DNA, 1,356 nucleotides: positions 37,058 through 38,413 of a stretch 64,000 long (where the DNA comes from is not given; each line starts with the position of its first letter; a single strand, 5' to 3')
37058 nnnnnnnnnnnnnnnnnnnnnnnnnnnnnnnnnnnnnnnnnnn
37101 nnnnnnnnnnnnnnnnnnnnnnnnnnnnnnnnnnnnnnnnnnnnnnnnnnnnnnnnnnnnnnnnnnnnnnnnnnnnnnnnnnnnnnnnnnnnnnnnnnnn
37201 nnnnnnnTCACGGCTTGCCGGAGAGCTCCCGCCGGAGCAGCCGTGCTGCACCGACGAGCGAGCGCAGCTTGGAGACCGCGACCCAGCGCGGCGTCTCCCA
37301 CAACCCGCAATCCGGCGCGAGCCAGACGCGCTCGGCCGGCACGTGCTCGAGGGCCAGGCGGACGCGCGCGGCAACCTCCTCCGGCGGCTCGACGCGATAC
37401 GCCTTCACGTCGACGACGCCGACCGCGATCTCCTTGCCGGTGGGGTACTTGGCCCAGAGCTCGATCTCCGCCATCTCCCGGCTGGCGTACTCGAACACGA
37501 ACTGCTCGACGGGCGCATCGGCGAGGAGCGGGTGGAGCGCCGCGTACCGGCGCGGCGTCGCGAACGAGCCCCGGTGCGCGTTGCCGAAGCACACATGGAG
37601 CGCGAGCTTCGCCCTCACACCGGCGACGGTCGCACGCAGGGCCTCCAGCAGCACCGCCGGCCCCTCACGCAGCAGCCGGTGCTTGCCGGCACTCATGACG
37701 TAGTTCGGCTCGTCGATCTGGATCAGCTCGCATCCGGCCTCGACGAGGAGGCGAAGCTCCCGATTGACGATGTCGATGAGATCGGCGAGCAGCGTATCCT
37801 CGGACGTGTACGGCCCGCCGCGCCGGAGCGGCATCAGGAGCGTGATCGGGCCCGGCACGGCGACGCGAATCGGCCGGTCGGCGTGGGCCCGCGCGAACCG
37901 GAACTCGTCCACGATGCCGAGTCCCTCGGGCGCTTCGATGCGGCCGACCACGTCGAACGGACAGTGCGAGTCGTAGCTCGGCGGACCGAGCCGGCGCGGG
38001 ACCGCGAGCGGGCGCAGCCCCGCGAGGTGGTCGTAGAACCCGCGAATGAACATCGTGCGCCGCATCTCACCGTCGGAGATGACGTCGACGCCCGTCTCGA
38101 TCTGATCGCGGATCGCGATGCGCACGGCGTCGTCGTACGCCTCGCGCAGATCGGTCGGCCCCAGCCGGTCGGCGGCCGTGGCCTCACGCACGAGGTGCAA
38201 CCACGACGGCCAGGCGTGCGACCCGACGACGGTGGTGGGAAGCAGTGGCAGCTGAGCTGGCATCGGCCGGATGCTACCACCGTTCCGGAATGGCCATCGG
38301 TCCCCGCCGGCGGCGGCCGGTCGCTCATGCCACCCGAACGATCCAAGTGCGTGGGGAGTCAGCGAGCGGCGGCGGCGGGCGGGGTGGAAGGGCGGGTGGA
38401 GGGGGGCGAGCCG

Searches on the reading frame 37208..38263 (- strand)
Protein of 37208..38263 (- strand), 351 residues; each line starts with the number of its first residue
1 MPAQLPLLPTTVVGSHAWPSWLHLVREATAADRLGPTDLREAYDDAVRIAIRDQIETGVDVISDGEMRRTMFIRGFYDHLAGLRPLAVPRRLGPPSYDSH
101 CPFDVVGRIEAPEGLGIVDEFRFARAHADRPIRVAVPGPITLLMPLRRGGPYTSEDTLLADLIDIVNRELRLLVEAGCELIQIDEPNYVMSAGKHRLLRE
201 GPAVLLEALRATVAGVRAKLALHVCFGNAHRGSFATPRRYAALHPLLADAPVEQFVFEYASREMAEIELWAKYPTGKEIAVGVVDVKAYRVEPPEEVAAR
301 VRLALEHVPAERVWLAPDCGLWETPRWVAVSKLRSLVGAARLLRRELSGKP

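Call 67: search_protein_families(library=pfam, proteins=[window:37208-38263:-], max_evalue=0.001)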
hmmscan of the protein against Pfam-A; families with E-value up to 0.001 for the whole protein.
window:37208-38263:- (351 aa): 2 families
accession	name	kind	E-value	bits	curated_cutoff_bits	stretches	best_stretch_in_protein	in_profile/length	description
PF01717.24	Meth_synt_2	-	9.8e-35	120.8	21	1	8-341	1-323/324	Cobalamin-independent synthase, Catalytic domain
PF08267.18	Meth_synt_1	-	5.1e-08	33.2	27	1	118-286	137-290/313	Cobalamin-independent synthase, N-terminal domain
